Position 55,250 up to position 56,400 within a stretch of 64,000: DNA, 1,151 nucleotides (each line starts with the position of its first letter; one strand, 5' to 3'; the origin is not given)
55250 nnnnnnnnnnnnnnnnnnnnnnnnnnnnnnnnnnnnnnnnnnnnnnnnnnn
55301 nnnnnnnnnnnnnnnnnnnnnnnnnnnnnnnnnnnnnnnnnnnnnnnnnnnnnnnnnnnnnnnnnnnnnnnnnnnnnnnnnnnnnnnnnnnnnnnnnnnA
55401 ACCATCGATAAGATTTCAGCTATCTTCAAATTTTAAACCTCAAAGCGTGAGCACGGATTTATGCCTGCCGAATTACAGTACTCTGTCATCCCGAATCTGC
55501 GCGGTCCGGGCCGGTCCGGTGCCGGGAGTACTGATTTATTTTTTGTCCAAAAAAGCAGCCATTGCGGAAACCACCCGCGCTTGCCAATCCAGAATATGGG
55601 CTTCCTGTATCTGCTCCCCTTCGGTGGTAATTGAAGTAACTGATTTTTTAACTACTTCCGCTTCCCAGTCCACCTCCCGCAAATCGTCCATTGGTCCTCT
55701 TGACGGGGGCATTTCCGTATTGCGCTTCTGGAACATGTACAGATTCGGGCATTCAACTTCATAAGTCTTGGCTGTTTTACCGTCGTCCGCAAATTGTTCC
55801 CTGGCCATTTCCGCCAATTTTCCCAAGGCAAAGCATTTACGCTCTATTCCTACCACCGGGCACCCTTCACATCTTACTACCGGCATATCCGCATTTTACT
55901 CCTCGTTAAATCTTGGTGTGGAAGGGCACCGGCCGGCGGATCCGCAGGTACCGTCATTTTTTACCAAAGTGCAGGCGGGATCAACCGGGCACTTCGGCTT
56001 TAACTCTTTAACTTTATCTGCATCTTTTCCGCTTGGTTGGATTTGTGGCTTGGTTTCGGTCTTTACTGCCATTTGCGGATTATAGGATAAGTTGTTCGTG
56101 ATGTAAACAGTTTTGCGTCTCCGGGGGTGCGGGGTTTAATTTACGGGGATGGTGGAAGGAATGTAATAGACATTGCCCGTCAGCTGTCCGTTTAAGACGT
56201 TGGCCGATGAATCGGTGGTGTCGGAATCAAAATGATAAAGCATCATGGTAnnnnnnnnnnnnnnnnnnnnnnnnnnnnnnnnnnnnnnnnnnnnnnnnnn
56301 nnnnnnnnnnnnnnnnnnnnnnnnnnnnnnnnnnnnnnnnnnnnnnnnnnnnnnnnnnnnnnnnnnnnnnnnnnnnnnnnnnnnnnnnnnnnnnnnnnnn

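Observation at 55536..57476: Operon of a lectin-tipped type IV pilin-like protein followed by two tiny Cys-rich proteins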

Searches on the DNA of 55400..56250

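Call 62: search_rna_families(source=window, start=55400, end=56250, threshold=evalue, max_evalue=1)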
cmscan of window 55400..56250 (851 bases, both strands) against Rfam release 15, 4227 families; matches with E-value up to 1: 0.
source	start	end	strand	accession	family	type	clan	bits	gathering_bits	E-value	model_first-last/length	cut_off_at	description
